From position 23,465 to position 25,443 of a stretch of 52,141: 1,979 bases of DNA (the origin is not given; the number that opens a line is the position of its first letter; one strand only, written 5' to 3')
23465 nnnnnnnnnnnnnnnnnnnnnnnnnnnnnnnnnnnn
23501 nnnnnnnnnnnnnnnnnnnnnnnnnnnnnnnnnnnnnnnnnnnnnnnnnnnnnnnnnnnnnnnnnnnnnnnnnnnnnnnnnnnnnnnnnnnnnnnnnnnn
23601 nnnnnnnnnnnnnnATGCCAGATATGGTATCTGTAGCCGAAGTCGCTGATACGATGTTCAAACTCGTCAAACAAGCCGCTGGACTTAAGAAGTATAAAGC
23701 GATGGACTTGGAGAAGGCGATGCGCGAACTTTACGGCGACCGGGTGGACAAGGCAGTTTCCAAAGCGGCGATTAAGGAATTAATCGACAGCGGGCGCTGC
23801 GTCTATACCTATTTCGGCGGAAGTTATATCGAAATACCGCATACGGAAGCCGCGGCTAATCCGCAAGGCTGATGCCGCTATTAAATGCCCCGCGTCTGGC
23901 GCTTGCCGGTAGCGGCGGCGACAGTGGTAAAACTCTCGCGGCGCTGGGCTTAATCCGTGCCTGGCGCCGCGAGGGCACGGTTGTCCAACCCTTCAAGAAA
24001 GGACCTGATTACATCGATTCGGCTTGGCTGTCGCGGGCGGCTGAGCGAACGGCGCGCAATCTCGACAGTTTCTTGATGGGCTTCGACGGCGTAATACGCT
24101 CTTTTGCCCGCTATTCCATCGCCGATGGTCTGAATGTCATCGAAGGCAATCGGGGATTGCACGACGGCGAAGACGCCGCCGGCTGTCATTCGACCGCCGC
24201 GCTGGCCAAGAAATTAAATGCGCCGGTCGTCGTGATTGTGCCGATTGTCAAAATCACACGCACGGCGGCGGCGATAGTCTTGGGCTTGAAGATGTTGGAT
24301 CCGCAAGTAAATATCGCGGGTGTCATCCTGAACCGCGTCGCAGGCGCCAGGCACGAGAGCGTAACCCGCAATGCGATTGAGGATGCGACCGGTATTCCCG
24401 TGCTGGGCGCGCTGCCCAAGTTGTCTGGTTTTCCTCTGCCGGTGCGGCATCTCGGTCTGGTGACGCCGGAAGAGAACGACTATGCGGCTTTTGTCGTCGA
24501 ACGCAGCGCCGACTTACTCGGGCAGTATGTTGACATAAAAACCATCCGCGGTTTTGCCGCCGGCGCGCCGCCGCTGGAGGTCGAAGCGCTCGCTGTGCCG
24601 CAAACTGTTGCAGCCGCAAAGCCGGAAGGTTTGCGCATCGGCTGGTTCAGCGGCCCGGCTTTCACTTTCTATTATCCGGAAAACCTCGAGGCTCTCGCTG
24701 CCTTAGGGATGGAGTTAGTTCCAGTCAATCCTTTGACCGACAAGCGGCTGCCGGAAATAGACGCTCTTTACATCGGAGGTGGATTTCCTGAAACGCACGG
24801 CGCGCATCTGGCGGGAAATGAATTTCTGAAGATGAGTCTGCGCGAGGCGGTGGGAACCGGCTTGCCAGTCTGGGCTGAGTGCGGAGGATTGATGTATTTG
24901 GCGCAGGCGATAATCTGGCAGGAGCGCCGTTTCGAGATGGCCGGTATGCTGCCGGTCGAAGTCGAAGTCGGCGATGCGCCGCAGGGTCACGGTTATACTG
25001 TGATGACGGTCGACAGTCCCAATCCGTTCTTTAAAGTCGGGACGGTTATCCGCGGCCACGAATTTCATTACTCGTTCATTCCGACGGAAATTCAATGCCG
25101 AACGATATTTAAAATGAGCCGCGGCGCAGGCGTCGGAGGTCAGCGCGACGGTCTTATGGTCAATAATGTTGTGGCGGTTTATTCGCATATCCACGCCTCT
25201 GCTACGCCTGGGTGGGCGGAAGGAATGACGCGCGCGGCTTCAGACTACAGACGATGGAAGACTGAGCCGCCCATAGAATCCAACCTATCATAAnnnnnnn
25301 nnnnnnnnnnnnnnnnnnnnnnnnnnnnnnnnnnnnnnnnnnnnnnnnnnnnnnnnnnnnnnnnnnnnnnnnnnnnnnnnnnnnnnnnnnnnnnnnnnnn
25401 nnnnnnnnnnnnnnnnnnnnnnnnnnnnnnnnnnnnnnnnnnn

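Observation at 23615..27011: dsrD and a dsrL-like gene coexist in the same dsr operon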

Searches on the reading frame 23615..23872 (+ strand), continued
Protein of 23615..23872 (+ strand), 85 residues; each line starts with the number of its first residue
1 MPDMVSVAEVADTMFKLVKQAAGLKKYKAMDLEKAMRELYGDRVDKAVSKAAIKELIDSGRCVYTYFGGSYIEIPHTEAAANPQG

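Call 82: find_encoding_contigs(protein=P0269, flank=8000, max_places=2)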
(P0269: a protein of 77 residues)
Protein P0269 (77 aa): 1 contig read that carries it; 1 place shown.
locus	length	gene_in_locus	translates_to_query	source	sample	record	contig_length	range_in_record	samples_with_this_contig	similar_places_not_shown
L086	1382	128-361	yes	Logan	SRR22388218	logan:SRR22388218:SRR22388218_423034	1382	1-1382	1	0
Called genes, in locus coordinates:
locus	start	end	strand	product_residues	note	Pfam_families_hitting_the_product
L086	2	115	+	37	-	?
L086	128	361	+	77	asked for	-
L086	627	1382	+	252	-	?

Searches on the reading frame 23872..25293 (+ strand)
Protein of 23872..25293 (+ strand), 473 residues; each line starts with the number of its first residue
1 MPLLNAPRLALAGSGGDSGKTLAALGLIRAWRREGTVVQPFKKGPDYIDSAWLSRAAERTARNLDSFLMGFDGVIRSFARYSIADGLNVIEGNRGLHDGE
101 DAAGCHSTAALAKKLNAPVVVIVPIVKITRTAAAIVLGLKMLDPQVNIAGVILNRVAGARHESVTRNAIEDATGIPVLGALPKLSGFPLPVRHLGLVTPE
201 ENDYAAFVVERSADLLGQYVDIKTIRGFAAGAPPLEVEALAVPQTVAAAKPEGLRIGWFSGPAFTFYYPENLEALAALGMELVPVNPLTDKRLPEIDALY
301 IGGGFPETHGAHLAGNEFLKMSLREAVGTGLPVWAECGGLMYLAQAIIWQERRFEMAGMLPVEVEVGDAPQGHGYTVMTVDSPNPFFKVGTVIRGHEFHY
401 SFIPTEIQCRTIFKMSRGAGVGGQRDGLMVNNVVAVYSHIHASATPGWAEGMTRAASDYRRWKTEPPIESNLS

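Call 4: search_protein_families(library=pfam, proteins=[window:23872-25293:+])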
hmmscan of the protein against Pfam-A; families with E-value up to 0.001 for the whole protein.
window:23872-25293:+ (473 aa): 4 families
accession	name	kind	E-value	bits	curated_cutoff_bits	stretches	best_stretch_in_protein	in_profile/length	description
PF07685.20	GATase_3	-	2.5e-33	115.8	27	1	255-444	1-193/196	CobB/CobQ-like glutamine amidotransferase domain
PF13500.12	AAA_26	-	1.9e-15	57.7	27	1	9-185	3-192/198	AAA domain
PF01656.29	CbiA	-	4.6e-15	56.1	25.4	1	10-187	2-115/125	CobQ/CobB/MinD/ParA nucleotide binding domain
PF01174.25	SNO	-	0.00071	19.9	27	0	290-365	28-101/188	SNO glutamine amidotransferase family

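Call 8: search_protein_families(library=ncbifam, proteins=[window:23872-25293:+], max_evalue=0.01)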
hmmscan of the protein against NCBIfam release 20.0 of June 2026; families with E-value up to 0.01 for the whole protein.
window:23872-25293:+ (473 aa): 10 families
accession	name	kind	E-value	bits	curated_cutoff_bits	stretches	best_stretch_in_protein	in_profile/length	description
TIGR00379.1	cobB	subfamily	2.7e-121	405.6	261.4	1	9-456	2-447/449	cobyrinic/hydrogenobyrinic acid a,c-diamide synthase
NF002204.1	PRK01077.1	equivalog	4.7e-119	398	254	1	7-441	2-419/420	cobyrinic acid a,c-diamide synthase CobB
NF033195.1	F430_CfbB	exception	9.7e-116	387.2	560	1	8-452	1-449/451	Ni-sirohydrochlorin a,c-diamide synthase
NF053748.1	bifunc_CobBC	exception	1.3e-105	354.5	950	1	7-466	2-453/797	bifunctional hydrogenobyrinic acid a,c-diamide synthase/histidinol phosphate aminotransferase CobBC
NF010471.0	PRK13896.1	equivalog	2.8e-77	260.6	693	1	10-444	5-423/433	cobyrinic acid a,c-diamide synthase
NF001989.1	PRK00784.1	equivalog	1e-09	37.6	273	1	9-42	3-36/480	cobyric acid synthase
TIGR00313.1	cobQ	equivalog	8.7e-08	31.4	309.9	1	111-186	149-226/477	cobyric acid synthase CobQ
TIGR03800.1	PLP_synth_Pdx2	equivalog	1.3e-05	25.2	105.55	1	269-364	12-102/184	pyridoxal 5'-phosphate synthase glutaminase subunit PdxT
NF004921.0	PRK06278.1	equivalog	0.00017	20.7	354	1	8-225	241-454/482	cobyrinic acid a,c-diamide synthase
NF052463.1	L2IsogltmlsynGatDStaph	equivalog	0.0012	18.7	450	1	279-350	34-105/237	lipid II isoglutaminyl synthase subunit GatD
